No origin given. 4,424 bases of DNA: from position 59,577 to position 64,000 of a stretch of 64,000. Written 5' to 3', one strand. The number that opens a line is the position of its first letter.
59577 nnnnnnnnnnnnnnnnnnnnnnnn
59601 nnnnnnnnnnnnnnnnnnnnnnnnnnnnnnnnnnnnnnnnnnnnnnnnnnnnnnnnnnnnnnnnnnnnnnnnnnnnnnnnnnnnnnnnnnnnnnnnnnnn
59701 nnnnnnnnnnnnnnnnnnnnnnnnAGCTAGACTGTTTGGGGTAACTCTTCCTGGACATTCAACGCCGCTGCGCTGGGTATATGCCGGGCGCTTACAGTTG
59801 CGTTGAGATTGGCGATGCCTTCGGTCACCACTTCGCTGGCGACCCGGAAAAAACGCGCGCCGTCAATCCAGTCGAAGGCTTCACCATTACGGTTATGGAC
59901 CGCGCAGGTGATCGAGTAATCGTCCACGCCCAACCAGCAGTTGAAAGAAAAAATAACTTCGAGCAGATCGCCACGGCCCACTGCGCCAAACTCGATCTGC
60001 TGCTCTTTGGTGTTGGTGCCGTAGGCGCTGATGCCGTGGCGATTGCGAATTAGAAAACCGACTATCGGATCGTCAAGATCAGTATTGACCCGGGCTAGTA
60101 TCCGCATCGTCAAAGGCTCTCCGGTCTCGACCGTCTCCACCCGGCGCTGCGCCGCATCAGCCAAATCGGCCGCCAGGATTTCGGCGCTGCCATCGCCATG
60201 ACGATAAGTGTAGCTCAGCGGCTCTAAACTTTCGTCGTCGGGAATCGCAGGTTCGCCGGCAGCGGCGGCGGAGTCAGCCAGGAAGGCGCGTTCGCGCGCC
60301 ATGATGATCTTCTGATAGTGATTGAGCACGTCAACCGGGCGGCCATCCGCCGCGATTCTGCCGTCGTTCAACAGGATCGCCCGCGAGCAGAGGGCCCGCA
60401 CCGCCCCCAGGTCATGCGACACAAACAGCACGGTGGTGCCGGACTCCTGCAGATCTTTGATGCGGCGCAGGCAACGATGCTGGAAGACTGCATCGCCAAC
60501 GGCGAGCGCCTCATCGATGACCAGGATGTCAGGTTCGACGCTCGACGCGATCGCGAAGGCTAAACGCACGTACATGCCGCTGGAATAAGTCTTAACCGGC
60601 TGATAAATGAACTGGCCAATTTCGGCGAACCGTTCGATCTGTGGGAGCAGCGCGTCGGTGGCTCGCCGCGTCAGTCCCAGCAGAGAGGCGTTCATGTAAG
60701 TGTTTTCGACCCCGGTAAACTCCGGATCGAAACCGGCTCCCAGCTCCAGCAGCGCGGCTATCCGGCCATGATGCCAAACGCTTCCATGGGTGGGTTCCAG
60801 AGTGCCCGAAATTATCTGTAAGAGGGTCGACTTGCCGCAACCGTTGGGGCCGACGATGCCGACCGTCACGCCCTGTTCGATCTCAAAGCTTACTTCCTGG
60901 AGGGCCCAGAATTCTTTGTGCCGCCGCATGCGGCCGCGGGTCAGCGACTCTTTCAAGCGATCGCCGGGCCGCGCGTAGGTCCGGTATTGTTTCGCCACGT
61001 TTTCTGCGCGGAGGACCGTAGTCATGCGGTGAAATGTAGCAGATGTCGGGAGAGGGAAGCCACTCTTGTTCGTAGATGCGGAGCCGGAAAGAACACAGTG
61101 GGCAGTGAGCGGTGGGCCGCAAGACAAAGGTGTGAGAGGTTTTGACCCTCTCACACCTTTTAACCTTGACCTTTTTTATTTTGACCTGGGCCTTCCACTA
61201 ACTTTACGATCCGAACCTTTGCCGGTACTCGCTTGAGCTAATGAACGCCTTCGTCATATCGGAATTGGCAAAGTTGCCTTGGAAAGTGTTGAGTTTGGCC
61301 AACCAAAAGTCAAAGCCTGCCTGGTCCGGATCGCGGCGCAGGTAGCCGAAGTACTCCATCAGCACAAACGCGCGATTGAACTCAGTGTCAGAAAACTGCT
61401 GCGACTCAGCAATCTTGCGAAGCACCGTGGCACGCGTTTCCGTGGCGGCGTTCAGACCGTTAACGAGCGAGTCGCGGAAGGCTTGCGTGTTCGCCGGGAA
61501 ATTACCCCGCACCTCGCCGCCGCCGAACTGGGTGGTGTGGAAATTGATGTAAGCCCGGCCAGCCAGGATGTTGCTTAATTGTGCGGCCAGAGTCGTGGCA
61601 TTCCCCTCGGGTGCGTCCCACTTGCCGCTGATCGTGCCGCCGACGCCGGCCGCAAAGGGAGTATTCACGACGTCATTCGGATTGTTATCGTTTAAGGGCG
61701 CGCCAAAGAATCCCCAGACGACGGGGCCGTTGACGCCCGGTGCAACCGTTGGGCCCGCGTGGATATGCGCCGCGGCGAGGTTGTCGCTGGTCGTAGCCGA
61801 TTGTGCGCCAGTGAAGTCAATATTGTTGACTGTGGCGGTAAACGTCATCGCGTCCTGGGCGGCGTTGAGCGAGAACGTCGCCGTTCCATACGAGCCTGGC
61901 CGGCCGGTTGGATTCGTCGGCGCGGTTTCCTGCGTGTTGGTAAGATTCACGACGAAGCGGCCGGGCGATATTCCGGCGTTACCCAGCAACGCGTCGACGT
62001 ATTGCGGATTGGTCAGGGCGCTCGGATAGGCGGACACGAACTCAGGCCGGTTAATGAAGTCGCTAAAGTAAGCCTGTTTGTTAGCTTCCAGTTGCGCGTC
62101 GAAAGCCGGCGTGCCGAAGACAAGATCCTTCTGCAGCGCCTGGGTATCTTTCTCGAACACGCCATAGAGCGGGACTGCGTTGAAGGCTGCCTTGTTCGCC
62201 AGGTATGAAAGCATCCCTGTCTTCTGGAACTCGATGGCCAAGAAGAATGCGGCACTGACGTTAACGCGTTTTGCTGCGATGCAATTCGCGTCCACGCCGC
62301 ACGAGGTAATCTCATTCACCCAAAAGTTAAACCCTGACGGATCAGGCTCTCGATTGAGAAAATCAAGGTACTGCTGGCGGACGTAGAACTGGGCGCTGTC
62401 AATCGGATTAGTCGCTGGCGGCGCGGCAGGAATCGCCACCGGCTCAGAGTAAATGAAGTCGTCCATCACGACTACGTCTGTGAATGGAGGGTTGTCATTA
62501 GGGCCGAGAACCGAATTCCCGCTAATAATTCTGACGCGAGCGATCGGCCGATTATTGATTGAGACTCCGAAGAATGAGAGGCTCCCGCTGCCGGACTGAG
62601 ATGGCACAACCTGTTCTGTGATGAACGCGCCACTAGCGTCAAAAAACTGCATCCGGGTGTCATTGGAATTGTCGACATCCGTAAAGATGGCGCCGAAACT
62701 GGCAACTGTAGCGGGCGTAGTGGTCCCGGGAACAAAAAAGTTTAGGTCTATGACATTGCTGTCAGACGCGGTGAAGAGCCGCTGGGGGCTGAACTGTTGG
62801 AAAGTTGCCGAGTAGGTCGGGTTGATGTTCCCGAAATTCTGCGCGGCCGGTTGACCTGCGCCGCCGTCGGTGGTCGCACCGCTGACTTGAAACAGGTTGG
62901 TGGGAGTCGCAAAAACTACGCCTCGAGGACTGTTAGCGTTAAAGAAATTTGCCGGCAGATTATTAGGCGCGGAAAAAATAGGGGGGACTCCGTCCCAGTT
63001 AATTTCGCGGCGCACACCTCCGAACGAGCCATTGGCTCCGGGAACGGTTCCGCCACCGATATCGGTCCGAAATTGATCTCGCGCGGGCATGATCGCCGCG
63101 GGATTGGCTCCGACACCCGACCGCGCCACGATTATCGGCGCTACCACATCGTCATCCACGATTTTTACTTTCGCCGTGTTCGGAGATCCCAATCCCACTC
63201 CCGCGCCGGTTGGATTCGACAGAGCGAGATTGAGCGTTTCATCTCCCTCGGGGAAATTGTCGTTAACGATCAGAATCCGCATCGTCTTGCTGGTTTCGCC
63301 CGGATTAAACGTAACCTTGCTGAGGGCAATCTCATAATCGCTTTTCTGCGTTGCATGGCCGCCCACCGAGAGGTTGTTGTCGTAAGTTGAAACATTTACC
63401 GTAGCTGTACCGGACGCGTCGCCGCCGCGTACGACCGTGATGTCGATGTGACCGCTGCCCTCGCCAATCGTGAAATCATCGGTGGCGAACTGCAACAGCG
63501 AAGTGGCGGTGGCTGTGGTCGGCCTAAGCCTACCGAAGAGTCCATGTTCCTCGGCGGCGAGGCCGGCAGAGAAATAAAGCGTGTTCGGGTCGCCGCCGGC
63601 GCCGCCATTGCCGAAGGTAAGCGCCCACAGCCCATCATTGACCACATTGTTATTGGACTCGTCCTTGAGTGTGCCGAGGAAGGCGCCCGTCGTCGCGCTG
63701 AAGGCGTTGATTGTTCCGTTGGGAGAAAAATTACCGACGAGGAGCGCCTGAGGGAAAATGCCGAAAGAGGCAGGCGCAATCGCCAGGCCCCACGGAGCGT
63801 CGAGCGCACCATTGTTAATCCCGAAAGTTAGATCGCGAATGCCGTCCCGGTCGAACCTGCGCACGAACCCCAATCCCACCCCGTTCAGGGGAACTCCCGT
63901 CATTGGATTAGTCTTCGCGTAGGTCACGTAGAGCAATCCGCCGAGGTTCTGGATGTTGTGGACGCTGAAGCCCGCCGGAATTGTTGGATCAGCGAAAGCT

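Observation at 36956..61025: Envelope-glycan island built around six GT-C-like polytopic proteins, not matching a textbook Wzx/Wzy or ABC O-antigen layout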

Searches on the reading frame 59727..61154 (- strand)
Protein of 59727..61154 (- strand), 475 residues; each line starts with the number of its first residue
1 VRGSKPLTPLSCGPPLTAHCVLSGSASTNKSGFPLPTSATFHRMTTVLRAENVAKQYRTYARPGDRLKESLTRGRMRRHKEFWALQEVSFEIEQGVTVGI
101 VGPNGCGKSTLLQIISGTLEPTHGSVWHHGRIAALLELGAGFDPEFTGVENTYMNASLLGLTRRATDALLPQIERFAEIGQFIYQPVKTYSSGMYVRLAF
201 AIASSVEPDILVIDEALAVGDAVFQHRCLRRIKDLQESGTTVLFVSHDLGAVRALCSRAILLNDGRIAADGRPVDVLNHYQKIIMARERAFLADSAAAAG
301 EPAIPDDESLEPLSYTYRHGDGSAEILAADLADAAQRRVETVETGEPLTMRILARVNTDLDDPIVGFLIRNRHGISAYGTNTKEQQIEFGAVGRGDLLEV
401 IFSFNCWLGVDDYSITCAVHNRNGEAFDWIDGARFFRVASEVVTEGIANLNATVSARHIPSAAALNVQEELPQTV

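Call 4: search_protein_families(library=pfam, proteins=[window:59727-61154:-], max_evalue=0.01)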
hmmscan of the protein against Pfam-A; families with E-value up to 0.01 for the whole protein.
window:59727-61154:- (475 aa): 9 families
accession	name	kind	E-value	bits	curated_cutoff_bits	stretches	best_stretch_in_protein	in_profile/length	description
PF14524.12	Wzt_C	-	4.2e-32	111.5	30.4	1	317-449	3-142/143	Wzt C-terminal domain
PF00005.33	ABC_tran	-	4.6e-21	76.3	25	1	85-217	1-136/137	ABC transporter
PF13476.12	AAA_23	-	0.00011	23.3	27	1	86-116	11-40/201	AAA domain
PF13304.12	AAA_21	-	0.00016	22.3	27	1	99-116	3-20/304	AAA domain, putative AbiEii toxin, Type IV TA system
PF02463.25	SMC_N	-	0.00027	20.9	40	1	84-125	12-54/220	RecF/RecN/SMC N terminal domain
PF13555.12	AAA_29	-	0.0035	17.5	27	1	88-119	15-46/61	P-loop containing region of AAA domain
PF13401.12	AAA_22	-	0.0052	17.5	27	0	100-242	10-118/130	AAA domain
PF13175.12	AAA_15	-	0.0076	16.3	32.1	0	82-115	11-43/374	AAA ATPase domain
PF00004.35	AAA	-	0.0084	17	21.2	0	100-220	3-70/131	ATPase family associated with various cellular activities (AAA)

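Call 8: search_protein_families(library=ncbifam, proteins=[window:59727-61154:-], max_evalue=1)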
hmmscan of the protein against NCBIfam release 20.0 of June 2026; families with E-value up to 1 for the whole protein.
window:59727-61154:- (475 aa): 201 families (the best 25 are shown)
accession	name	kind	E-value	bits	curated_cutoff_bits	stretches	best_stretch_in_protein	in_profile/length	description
NF010065.0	PRK13545.1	equivalog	1.9e-66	224.9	538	1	48-284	5-238/549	teichoic acids export protein ATP-binding subunit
NF010066.0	PRK13546.1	equivalog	4.9e-64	216.2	320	1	47-285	4-239/264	teichoic acids export ABC transporter ATP-binding subunit TagH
NF050108.1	galactan_ABC_ATP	equivalog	8.3e-52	175.8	400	1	84-281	44-241/244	galactan export ABC transporter ATP-binding subunit Wzt/RfbE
TIGR01188.1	drrA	subfamily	1.3e-31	110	312.45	1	79-286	3-221/302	daunorubicin resistance ABC transporter, ATP-binding protein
TIGR04521.1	ECF_ATPase_2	equivalog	1.7e-28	99.5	330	2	190-283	145-239/279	energy-coupling factor transporter ATPase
TIGR02769.1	nickel_nikE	equivalog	9.7e-27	94.1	332.55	2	188-269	149-231/265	nickel import ATP-binding protein NikE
NF010060.0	PRK13537.1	equivalog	2e-26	92.6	521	1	78-278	24-235/314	nodulation factor ABC transporter ATP-binding protein NodI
NF007739.0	PRK10419.1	subfamily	5.7e-26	91.6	354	2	189-270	151-233/268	nickel ABC transporter ATP-binding protein NikE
NF010068.0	PRK13548.1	equivalog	1.3e-25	90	261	2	178-279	126-233/261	heme ABC transporter ATP-binding protein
NF007082.0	PRK09536.1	equivalog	1.4e-25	90.2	537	2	177-350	127-281/402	corrinoid ABC transporter ATPase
TIGR03873.1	F420-0_ABC_ATP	hypoth_equivalog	7.5e-25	87.6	372.4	2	176-278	124-226/256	putative F420-0 ABC transporter ATP-binding protein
NF010059.0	PRK13536.1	equivalog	7.6e-25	87.4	549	1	84-278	58-263/342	nodulation factor ABC transporter ATP-binding protein NodI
TIGR04520.1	ECF_ATPase_1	equivalog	9e-24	84.3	315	2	177-283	124-230/269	energy-coupling factor transporter ATPase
TIGR01288.1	nodI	equivalog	5.6e-23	81.4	424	1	85-278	20-224/303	nodulation factor ABC transporter ATP-binding protein NodI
NF040933.2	ABC_arch_GlcV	equivalog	6.4e-23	81.2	450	2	75-132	12-69/357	glucose ABC transporter ATP-binding protein GlcV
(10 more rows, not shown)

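Call 13: find_encoding_contigs(protein=window:59727-61025:-, flank=10000, max_places=6)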
Protein window:59727-61025:- (432 aa): no gene with exactly this product is on record in the collection.

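Call 70: search_solved_structures(query=window:59727-61025:-, max_evalue=1e-10)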
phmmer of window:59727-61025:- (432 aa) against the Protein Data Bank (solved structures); distinct sequences matched with E-value up to 1e-10: 246 (the best 60 are shown).
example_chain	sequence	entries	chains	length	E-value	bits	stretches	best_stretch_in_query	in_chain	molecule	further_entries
8dku_A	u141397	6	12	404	2.1e-81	277.4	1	6-245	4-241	ABC transporter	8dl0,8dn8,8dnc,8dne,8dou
7k2t_A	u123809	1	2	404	5.4e-81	276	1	6-245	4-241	ABC transporter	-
6amx_A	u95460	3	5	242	1.8e-74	254.5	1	6-241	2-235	ABC transporter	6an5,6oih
6m96_A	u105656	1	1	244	3.8e-74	253.4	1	6-241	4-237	ABC transporter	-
6jbh_A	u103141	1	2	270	1.6e-58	202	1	6-242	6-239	TarH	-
9cfl_B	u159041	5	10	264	3.2e-57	197.7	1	5-241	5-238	Teichoic acids export ATP-binding protein TagH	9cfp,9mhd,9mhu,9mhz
7dd0_A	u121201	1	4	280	1.8e-51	178.7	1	7-239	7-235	Teichoic acids export ATP-binding protein TagH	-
9qfx_C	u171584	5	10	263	4.8e-45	157.6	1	40-238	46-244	ABC transporter ATP-binding protein | Probable o-antigen/lipopolysaccharide transport ATP-binding protein ABC transporter RfbE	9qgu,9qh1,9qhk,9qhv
9qhw_C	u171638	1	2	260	5e-45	157.5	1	40-238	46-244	ABC transporter ATP-binding protein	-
9qhj_C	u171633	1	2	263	1.2e-44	156.2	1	40-238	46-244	Probable o-antigen/lipopolysaccharide transport ATP-binding protein ABC transporter RfbE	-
9qhx_C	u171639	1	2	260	1.3e-44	156.2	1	40-238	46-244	ABC transporter ATP-binding protein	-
8tsi_A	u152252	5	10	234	2.2e-28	102.7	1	28-224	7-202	ABC transporter ATP-binding protein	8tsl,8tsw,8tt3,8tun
8tsh_A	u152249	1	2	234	5.7e-28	101.3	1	28-224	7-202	ABC transporter ATP-binding protein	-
8wd9_D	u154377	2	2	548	3.9e-26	95.3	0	125-233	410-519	Probable dipeptide-transport ATP-binding protein ABC transporter DppD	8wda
8wdb_D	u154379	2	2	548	2.7e-25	92.5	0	125-233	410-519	Probable dipeptide-transport ATP-binding protein ABC transporter DppD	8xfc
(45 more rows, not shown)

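Call 83: find_related_loci(query=window:59727-61025:-, collection=metagenome_contigs, flank=10000)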
Query window:59727-61025:- (432 aa) in metagenome_contigs; peptide patterns used: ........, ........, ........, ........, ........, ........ (x = any residue, [..] = any of these).
600 stretches matched a pattern (row limit reached: there are more); 461 encode a relative of the query (tblastn E <= 1e-3); the best 80 are kept; 80 distinct loci.
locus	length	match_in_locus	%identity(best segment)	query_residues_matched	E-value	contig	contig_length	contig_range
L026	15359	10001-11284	95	1-428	0e+0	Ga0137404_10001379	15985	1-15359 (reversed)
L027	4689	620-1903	95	1-428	0e+0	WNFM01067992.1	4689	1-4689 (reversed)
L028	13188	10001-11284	95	1-428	0e+0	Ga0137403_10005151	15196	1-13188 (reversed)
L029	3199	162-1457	86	1-432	0e+0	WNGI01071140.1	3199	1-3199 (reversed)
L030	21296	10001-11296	85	1-432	0e+0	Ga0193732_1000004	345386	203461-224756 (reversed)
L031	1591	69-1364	75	1-432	0e+0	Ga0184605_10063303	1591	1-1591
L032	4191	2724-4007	73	1-426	0e+0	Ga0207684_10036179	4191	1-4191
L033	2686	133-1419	73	1-431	0e+0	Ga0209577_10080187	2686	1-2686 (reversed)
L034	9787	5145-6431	74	1-431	0e+0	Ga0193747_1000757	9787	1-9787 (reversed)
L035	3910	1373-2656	73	1-426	0e+0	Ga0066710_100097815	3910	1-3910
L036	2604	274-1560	73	1-431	0e+0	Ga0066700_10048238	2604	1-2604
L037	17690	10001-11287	73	1-431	0e+0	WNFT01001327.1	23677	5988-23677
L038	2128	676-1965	74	1-431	0e+0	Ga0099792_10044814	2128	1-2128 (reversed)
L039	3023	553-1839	73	1-431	0e+0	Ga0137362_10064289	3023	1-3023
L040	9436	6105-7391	73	1-431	0e+0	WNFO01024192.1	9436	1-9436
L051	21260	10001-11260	74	1-421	0e+0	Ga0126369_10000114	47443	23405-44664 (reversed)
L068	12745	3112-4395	72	1-428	0e+0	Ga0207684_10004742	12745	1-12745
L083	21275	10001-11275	70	1-432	0e+0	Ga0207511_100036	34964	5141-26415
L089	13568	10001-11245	73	1-415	0e+0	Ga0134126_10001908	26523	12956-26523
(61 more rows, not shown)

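Call 85: search_protein_families(library=pfam, proteins=[L089:387-1319:-, L089:1323-2387:-, L089:2391-3785:-, L089:3938-6610:-, L083:18178-19395:-, L051:603-3335:+, L030:4502-5890:-, L030:3516-4409:+, L026:4723-5880:-, L068:9461-12745:+], max_evalue=0.001)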
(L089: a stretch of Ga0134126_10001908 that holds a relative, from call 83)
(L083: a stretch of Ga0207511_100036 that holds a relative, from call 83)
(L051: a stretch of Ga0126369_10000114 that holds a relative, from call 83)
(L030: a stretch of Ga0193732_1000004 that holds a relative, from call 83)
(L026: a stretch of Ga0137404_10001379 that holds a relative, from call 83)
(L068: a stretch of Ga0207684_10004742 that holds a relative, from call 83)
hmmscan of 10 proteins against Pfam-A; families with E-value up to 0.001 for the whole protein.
L089:387-1319:- (311 aa): 1 family
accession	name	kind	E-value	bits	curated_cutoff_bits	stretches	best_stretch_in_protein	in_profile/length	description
PF01061.29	ABC2_membrane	-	1.1e-21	77.8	26.9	1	61-271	2-210/211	ABC-2 type transporter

L089:1323-2387:- (355 aa): 7 families
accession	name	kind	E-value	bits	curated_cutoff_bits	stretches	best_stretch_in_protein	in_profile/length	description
PF08241.18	Methyltransf_11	-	1.2e-15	58.4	21.2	1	130-221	1-93/95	Methyltransferase domain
PF13649.12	Methyltransf_25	-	5.2e-15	56.4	27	1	129-219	1-97/97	Methyltransferase domain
PF13489.12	Methyltransf_23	-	3.1e-12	47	27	1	122-236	19-131/164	Methyltransferase domain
PF13847.12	Methyltransf_31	-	1.2e-11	44.9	27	1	125-222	3-108/145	Methyltransferase domain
PF03966.22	Trm112p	-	1.4e-10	41.4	22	1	25-73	1-40/40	Trm112p-like protein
PF08003.17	Methyltransf_9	-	1.5e-10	41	23.8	1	124-221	114-215/315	Protein of unknown function (DUF1698)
PF08242.18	Methyltransf_12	-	6.2e-10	40.1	30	1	130-220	1-97/98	Methyltransferase domain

L089:2391-3785:- (465 aa): 2 families
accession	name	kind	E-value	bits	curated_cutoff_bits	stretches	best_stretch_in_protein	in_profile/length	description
PF00413.30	Peptidase_M10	-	1.1e-12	48.5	24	1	55-234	7-159/159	Matrixin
PF13620.12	CarboxypepD_reg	-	1.3e-06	29.1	32.3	1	241-314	1-70/82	Carboxypeptidase regulatory-like domain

L089:3938-6610:- (891 aa): 1 family
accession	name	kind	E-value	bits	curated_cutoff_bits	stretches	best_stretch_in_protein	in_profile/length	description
PF07676.18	PD40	-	9.3e-08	32.3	20.9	0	291-313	11-31/38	WD40-like Beta Propeller Repeat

L083:18178-19395:- (406 aa): 1 family
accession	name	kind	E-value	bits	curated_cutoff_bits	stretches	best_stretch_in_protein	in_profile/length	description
PF04188.19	Mannosyl_trans2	-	8.3e-05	22.5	22.4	1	131-231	106-206/443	Mannosyltransferase (PIG-V)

L051:603-3335:+ (911 aa): 6 families
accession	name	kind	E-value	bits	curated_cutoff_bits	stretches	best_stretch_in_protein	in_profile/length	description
PF00196.25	GerE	-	1.6e-16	60.1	23.5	1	849-902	3-56/57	Bacterial regulatory proteins, luxR family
PF13191.12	AAA_16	-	2.2e-16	61.3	32.6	1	54-193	2-167/167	AAA ATPase domain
PF13424.12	TPR_12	-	1.8e-14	54.1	30.1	1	439-500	14-77/77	Tetratricopeptide repeat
PF13401.12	AAA_22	-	6.5e-06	26.9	27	1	75-187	4-110/130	AAA domain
PF08281.18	Sigma70_r4_2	-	2.1e-05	24.5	25.7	1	849-891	11-54/54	Sigma-70, region 4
PF05729.18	NACHT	-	0.00069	19.9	26.7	0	77-233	1-158/167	NACHT domain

L030:4502-5890:- (463 aa): 2 families
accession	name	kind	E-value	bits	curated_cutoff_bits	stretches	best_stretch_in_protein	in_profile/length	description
PF13286.11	HD_assoc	-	1.4e-13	51.6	22.2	1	348-445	1-88/91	Phosphohydrolase-associated domain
PF01966.28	HD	-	1.1e-10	42.3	22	1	67-227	1-113/116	HD domain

L030:3516-4409:+ (298 aa): 7 families
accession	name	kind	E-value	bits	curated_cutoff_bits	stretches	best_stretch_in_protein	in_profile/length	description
PF00561.26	Abhydrolase_1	-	2.4e-09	37.7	25.8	1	16-137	3-112/245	alpha/beta hydrolase fold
PF07819.20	PGAP1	-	4.4e-08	33.6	24.3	1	80-136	72-134/233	PGAP1-like alpha/beta domain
PF05057.20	DUF676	-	4.4e-07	30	20.3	1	77-227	59-211/217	Putative serine esterase (DUF676)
PF02089.21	Palm_thioest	-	1.7e-06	28.4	26.8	1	64-140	45-119/254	Palmitoyl protein thioesterase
PF02450.21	LCAT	-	0.00011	22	21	1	78-137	106-168/392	Lecithin:cholesterol acyltransferase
PF24096.1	DUF7379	-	0.00049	20.5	33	1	77-139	54-120/191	Domain of unknown function (DUF7379)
PF24708.1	Lip_C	-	0.00051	19.3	27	0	93-111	101-119/380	Lipase-like, C-terminal domain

L026:4723-5880:- (386 aa): 0 families

L068:9461-12745:+ (1095 aa): 0 families

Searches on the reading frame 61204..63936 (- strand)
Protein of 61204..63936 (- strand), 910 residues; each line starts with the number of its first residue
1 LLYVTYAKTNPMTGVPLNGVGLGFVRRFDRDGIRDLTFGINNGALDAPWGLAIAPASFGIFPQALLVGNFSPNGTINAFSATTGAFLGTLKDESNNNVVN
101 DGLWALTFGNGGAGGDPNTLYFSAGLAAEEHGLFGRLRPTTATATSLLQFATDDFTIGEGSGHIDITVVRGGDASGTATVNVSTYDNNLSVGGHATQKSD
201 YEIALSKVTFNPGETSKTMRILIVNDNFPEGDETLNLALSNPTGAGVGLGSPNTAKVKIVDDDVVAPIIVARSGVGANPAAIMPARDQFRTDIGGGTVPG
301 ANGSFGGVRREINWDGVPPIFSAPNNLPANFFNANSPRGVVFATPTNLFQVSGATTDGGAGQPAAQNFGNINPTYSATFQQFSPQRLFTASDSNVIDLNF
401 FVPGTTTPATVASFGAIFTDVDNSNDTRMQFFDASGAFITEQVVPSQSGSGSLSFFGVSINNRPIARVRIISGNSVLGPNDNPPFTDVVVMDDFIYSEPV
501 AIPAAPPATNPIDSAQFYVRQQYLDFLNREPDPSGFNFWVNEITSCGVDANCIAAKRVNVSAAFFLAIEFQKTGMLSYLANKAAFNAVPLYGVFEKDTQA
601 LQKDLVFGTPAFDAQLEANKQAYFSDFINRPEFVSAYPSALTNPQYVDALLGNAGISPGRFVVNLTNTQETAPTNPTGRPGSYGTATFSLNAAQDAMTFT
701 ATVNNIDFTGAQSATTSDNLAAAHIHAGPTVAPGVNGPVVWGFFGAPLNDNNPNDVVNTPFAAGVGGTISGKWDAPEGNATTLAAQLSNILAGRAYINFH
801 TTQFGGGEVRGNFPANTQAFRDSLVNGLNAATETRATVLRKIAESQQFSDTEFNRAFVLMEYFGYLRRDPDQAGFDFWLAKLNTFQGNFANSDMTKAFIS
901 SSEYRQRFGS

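Call 4: search_protein_families(library=pfam, proteins=[window:61204-63936:-], max_evalue=0.01)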
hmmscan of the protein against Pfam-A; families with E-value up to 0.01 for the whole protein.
window:61204-63936:- (910 aa): 3 families
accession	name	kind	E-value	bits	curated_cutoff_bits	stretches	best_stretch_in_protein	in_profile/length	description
PF07452.17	CHRD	-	2e-21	77.5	24.1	1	661-812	1-116/117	CHRD domain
PF03160.20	Calx-beta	-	2.2e-18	66.8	27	1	146-263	6-119/119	Calx-beta domain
PF13946.11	DUF4214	-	3.8e-17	62.5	23.2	2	854-908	20-72/72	Domain of unknown function (DUF4214)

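Call 74: search_protein_families(library=ncbifam, proteins=[window:61204-63936:-], max_evalue=0.00001)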
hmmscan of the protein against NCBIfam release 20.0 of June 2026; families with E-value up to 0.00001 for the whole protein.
window:61204-63936:- (910 aa): 2 families
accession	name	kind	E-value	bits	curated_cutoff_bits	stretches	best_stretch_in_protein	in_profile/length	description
TIGR03118.1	PEPCTERM_chp_1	hypoth_equivalog_domain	2.9e-41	141.5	79.95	1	2-138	201-335/336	TIGR03118 family protein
TIGR00845.1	caca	equivalog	1.4e-10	39.7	679.85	1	147-263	396-520/921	sodium/calcium exchanger 1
